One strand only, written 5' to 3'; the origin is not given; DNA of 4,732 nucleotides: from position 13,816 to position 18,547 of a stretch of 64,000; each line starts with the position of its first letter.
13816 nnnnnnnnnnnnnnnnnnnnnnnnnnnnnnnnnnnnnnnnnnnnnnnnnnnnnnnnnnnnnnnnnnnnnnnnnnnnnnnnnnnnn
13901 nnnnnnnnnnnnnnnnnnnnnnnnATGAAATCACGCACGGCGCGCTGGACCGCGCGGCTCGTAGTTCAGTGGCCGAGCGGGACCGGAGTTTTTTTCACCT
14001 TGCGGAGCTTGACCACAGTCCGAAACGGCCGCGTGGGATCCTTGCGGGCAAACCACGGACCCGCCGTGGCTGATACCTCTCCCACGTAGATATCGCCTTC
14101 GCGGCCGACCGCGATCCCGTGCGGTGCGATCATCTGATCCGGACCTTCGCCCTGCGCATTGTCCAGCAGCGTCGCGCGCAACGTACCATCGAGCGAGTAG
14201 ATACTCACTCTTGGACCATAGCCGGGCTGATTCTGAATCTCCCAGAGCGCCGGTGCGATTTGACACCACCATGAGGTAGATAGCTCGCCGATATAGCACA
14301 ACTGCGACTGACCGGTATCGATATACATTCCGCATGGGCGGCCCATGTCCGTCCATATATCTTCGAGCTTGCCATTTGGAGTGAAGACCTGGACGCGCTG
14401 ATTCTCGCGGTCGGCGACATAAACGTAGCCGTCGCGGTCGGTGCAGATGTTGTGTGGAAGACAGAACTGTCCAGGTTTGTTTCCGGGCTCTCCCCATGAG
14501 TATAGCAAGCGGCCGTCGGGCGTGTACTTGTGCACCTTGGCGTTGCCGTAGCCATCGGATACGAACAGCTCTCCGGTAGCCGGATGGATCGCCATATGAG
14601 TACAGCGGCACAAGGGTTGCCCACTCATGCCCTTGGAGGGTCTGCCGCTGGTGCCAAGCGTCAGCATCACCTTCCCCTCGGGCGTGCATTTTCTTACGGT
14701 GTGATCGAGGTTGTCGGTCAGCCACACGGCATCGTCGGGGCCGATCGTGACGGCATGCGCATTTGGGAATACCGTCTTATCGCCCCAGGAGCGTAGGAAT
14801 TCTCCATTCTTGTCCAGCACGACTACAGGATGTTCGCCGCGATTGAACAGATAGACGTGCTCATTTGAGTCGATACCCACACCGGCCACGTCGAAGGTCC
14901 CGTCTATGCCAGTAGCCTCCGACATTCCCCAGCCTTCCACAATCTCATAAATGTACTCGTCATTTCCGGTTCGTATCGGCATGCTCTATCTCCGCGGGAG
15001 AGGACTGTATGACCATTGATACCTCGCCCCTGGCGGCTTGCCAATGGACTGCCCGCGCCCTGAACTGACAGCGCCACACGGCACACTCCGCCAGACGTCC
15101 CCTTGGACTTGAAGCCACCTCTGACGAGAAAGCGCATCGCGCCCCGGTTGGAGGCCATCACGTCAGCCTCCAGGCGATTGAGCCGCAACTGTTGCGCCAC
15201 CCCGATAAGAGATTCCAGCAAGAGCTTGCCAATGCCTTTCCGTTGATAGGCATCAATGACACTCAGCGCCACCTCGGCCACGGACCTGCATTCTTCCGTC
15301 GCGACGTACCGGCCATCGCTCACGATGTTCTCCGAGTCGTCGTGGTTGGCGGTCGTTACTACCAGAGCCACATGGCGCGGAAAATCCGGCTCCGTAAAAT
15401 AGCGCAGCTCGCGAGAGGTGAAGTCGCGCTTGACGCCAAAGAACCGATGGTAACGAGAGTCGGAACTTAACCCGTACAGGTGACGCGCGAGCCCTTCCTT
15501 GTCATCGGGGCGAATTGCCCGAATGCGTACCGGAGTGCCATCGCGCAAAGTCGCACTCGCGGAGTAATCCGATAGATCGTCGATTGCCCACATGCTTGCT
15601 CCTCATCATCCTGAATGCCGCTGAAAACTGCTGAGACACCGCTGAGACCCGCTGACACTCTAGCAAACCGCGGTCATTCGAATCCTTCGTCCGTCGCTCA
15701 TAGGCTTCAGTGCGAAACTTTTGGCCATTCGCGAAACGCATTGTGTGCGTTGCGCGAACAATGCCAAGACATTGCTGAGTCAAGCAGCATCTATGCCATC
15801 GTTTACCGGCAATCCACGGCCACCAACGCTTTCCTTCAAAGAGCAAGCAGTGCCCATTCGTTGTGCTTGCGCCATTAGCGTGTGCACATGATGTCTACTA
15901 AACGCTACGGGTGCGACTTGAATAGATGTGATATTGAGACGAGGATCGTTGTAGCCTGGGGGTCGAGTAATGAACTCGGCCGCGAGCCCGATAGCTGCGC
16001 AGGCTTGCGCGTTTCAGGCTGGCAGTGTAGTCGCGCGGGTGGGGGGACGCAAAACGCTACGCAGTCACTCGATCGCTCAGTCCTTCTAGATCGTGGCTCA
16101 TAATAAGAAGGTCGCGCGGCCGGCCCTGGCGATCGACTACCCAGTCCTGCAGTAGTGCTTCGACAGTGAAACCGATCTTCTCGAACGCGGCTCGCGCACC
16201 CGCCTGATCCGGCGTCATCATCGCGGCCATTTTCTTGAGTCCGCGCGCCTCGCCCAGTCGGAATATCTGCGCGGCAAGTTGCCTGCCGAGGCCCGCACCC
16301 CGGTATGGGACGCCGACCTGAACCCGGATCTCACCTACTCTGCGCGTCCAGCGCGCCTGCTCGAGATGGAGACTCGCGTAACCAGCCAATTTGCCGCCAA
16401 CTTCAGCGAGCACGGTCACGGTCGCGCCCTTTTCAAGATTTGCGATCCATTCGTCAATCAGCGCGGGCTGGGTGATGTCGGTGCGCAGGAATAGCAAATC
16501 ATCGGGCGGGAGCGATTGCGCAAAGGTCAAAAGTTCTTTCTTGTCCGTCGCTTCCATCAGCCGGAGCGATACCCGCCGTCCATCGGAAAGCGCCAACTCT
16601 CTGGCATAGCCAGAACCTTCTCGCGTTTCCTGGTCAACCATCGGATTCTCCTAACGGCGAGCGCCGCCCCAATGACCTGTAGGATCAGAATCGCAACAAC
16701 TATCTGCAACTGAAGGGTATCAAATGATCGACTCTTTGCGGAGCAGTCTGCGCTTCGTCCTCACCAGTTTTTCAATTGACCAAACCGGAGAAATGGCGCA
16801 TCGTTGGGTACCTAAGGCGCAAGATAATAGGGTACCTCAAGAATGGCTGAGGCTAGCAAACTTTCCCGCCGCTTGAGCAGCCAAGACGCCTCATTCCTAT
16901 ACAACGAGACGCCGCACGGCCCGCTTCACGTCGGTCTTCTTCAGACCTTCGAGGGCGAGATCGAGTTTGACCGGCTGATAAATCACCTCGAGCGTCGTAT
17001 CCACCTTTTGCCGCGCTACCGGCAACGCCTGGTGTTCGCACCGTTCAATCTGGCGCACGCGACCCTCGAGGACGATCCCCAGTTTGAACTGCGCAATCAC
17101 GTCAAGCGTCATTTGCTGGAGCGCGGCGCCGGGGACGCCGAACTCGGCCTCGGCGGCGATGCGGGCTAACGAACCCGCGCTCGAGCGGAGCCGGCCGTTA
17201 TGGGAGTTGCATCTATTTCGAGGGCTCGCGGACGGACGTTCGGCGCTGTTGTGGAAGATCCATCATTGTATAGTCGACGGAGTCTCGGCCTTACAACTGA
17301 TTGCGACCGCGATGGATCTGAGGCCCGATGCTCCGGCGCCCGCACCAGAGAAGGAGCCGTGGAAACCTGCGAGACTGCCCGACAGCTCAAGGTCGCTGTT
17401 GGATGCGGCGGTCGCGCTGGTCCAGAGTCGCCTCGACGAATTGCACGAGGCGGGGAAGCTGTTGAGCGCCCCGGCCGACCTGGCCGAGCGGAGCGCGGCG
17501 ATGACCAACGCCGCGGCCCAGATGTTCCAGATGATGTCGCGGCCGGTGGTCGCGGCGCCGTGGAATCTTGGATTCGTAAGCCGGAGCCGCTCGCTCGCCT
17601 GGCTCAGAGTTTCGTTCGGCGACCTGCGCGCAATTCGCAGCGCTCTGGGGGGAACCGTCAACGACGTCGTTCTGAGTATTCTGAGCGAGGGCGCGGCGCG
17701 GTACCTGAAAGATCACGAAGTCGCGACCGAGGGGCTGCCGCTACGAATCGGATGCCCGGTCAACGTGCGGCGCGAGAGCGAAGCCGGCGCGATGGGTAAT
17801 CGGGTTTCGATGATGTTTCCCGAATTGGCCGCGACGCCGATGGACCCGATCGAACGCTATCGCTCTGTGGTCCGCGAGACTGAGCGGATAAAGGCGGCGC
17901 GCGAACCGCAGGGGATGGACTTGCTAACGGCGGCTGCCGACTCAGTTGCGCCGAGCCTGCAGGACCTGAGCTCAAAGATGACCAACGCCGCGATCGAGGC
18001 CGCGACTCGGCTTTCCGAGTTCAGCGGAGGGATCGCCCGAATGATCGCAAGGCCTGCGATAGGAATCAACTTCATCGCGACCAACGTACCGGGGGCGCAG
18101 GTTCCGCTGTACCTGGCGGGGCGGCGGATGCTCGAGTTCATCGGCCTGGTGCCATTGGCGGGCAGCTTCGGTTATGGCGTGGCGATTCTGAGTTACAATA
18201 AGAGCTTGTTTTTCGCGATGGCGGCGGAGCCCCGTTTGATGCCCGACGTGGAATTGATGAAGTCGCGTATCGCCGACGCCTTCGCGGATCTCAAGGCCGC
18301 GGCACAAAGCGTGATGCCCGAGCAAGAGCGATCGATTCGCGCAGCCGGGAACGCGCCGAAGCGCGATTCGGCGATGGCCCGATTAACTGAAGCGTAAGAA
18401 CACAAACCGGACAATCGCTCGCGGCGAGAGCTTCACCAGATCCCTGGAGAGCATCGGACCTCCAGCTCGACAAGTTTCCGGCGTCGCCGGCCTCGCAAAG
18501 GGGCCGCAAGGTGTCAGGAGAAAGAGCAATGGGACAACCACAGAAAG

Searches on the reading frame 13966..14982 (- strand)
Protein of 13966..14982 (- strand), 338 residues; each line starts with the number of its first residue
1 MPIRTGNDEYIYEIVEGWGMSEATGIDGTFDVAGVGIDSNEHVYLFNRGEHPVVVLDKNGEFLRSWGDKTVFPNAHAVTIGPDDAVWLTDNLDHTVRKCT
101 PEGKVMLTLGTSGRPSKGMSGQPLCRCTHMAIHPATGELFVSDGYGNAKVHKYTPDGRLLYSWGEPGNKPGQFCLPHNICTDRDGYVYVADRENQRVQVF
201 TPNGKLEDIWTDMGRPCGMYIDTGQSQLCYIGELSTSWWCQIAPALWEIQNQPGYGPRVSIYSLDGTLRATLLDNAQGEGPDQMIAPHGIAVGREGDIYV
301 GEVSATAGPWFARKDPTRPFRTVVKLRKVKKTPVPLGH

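Call 35: search_protein_families(library=pfam, proteins=[window:13966-14982:-], max_evalue=0.0001)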
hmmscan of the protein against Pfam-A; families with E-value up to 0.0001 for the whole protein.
window:13966-14982:- (338 aa): 4 families
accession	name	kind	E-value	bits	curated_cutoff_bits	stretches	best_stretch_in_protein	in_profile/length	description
PF01436.27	NHL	-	3.9e-16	58.6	20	1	173-200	1-28/28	NHL repeat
PF24684.1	Vgb_lyase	-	2.3e-07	30.4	50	0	76-209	16-132/290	Virginiamycin B lyase family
PF25021.1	TEN_NHL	-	1.4e-06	28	27.1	0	76-144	34-91/357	Teneurin NHL domain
PF08450.18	SGL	-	2.4e-05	24.5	26.3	0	179-210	189-220/246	SMP-30/Gluconolactonase/LRE-like region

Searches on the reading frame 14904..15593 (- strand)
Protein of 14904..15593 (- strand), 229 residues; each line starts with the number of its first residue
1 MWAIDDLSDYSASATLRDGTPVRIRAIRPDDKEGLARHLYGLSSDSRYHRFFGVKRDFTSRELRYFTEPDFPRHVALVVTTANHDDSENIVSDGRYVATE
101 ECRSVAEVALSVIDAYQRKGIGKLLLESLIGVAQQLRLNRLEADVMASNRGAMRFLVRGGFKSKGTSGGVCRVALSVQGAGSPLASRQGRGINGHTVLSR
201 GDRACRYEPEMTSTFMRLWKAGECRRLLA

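Call 35: search_protein_families(library=pfam, proteins=[window:14904-15593:-], max_evalue=0.0001)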
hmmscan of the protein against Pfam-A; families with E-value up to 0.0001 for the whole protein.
window:14904-15593:- (229 aa): 4 families
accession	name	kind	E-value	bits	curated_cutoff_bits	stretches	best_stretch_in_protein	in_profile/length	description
PF00583.31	Acetyltransf_1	-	2.9e-09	37.7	20.7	1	96-161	50-116/116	Acetyltransferase (GNAT) family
PF13302.13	Acetyltransf_3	-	1.9e-07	32.3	25.4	1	23-162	3-138/138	Acetyltransferase (GNAT) domain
PF13420.13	Acetyltransf_4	-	4.4e-05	24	24.3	1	85-166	55-139/155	Acetyltransferase (GNAT) domain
PF13508.13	Acetyltransf_7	-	5.2e-05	24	27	1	88-162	12-83/84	Acetyltransferase (GNAT) domain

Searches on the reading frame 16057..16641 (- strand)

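Call 35: search_protein_families(library=pfam, proteins=[window:16057-16641:-], max_evalue=0.0001)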
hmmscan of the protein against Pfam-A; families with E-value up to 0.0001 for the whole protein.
window:16057-16641:- (194 aa): 5 families
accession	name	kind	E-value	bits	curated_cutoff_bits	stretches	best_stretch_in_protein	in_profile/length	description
PF00583.31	Acetyltransf_1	-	7e-12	46.1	20.7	1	63-158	22-116/116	Acetyltransferase (GNAT) family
PF13673.13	Acetyltransf_10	-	2.6e-06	27.9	23.6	1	65-160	22-109/128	Acetyltransferase (GNAT) domain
PF13508.13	Acetyltransf_7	-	7e-06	26.8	27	1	77-159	6-83/84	Acetyltransferase (GNAT) domain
PF13302.13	Acetyltransf_3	-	2.5e-05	25.4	25.4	1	23-159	1-138/138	Acetyltransferase (GNAT) domain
PF08445.16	FR47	-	3.3e-05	24.2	22.1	0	102-161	21-80/86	FR47-like protein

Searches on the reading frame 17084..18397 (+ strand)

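Call 35: search_protein_families(library=pfam, proteins=[window:17084-18397:+], max_evalue=0.0001)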
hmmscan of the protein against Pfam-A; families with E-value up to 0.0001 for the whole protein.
window:17084-18397:+ (437 aa): 3 families
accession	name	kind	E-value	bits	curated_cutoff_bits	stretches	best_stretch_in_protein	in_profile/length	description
PF03007.21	WS_DGAT_cat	-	3.4e-32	112.7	23.6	1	27-196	103-263/263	Wax ester synthase/diacylglycerol acyltransferase catalytic domain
PF06974.18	WS_DGAT_C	-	1.4e-20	74.3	20.7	1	237-404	1-145/145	WS/DGAT C-terminal domain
PF00668.25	Condensation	-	5e-05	22.6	30.6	1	33-70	113-148/456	Condensation domain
